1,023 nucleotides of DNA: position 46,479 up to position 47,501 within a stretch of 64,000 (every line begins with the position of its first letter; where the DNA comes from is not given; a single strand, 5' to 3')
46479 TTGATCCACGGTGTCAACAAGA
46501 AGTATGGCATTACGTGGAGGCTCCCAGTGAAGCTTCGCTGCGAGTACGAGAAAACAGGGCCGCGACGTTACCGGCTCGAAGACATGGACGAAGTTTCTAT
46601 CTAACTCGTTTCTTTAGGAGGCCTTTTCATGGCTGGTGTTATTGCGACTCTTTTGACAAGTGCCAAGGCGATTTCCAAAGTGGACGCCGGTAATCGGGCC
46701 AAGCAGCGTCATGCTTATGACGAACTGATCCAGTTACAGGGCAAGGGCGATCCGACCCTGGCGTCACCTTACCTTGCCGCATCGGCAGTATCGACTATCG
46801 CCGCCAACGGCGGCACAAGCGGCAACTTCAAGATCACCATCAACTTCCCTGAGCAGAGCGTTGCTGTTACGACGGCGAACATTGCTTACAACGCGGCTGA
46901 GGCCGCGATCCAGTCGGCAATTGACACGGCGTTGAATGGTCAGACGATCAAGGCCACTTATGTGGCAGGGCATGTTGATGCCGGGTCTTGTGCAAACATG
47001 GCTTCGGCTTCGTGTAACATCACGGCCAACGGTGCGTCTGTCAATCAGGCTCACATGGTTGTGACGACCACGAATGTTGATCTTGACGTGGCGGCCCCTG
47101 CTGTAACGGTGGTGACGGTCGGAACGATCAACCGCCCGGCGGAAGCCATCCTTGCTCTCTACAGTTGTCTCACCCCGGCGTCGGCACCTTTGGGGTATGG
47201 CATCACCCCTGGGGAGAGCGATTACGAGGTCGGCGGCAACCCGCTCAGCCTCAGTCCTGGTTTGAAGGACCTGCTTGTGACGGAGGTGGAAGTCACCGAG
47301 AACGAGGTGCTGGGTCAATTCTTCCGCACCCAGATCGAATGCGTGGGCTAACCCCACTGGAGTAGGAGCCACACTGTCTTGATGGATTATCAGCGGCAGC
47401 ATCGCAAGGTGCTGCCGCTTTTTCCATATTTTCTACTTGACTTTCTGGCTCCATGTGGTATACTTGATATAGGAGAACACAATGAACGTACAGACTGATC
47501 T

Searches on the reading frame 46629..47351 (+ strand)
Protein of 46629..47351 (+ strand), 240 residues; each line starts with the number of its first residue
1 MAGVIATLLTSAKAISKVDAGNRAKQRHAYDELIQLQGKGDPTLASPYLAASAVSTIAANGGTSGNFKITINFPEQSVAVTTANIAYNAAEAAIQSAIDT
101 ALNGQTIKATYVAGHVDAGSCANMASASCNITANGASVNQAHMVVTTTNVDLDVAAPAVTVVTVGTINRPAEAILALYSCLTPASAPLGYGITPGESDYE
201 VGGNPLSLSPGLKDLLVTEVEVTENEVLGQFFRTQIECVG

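Call 3: search_protein_families(library=pfam, proteins=[window:46629-47351:+], max_evalue=0.1)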
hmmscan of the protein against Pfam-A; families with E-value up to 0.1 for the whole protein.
window:46629-47351:+ (240 aa): 0 families

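Call 4: search_protein_families(library=phrogs, proteins=[window:46629-47351:+], max_evalue=0.01)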
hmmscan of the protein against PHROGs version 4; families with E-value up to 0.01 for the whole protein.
window:46629-47351:+ (240 aa): 0 families

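Call 74: search_protein_families(library=padloc, proteins=[window:46629-47351:+], max_evalue=0.001)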
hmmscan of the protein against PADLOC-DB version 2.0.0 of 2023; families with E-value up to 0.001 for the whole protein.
window:46629-47351:+ (240 aa): 0 families

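Call 92: search_solved_structures(query=window:46629-47351:+, max_evalue=5)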
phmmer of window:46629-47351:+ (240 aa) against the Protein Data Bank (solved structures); distinct sequences matched with E-value up to 5: 1.
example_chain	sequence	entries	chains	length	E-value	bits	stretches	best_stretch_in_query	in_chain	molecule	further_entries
6yf7_AA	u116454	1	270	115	0.051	16.4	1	43-103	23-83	Coat protein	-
